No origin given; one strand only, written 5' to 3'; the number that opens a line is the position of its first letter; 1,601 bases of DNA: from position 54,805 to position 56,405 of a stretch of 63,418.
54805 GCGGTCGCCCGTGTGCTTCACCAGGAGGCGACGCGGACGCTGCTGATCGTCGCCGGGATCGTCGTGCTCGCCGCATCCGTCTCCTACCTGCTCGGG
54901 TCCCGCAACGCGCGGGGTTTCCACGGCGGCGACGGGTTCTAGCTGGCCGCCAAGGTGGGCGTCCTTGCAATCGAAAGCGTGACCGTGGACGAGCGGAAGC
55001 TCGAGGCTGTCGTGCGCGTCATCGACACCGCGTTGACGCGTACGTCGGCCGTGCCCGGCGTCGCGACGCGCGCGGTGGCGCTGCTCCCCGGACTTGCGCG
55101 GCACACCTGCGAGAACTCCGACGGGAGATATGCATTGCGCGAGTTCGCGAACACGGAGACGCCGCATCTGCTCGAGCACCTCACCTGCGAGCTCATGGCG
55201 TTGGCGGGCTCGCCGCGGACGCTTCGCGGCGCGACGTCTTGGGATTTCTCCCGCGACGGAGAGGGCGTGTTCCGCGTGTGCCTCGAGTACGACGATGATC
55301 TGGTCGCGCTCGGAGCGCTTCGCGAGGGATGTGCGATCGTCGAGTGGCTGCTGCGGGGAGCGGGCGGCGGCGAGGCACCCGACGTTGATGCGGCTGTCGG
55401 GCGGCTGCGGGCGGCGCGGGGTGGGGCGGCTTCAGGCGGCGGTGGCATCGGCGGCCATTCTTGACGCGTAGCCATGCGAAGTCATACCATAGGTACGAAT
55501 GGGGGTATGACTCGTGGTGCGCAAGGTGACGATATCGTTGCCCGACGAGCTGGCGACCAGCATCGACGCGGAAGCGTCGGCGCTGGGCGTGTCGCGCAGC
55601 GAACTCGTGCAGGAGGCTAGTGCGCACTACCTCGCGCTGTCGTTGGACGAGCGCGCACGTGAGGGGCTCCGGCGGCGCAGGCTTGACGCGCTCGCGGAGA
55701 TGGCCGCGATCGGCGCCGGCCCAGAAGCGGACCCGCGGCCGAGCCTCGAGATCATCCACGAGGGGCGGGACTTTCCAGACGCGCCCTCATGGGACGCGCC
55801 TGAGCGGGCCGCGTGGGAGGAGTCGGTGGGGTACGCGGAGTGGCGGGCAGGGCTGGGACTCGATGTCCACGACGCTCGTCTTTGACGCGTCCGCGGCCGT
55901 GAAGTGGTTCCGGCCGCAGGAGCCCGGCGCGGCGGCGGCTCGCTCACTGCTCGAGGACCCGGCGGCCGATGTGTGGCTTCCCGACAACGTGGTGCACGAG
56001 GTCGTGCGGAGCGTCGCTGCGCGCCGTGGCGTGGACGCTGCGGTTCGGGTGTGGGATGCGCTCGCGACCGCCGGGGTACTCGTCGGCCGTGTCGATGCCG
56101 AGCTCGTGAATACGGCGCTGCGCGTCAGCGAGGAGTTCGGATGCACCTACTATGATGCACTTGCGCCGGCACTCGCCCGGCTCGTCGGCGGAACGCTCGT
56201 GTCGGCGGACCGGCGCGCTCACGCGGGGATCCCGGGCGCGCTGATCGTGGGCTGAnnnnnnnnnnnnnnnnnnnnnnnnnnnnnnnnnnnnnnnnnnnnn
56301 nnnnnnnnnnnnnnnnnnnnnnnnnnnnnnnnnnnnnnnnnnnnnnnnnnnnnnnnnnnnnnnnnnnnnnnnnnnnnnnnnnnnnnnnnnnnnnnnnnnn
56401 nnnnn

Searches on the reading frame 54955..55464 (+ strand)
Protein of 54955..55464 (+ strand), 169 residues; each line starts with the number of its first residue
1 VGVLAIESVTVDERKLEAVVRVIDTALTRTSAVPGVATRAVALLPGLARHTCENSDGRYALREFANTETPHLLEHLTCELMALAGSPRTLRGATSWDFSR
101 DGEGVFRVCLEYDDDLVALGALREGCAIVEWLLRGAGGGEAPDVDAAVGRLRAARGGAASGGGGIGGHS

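Call 9: search_protein_families(library=pfam, proteins=[window:54955-55464:+])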
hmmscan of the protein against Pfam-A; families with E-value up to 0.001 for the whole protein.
window:54955-55464:+ (169 aa): 1 family
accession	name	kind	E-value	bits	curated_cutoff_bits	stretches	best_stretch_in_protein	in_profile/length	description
PF18921.5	Cyanophycin_syn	-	2.8e-10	40.6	27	1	26-133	10-114/115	Cyanophycin synthase-like N-terminal domain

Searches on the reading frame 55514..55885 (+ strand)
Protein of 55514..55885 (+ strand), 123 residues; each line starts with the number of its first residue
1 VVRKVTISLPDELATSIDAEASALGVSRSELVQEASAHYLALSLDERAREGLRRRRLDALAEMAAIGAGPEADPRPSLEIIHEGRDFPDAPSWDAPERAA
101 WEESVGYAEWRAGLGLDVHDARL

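Call 9: search_protein_families(library=pfam, proteins=[window:55514-55885:+])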
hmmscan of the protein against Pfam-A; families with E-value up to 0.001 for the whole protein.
window:55514-55885:+ (123 aa): 1 family
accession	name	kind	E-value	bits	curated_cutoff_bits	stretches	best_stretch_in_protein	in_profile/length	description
PF01402.27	RHH_1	-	6.4e-07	29.5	20.5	1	5-41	2-38/39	Ribbon-helix-helix protein, copG family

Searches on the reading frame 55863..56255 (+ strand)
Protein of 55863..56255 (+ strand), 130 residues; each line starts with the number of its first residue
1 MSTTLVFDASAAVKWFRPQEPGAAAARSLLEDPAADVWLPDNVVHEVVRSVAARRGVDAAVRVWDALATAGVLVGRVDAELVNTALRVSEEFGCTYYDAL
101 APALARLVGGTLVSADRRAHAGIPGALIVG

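Call 9: search_protein_families(library=pfam, proteins=[window:55863-56255:+])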
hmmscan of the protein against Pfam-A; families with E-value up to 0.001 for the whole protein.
window:55863-56255:+ (130 aa): 1 family
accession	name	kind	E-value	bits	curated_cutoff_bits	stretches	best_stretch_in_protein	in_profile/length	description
PF01850.27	PIN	-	1.6e-13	51.8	23.6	1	6-119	2-114/120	PIN domain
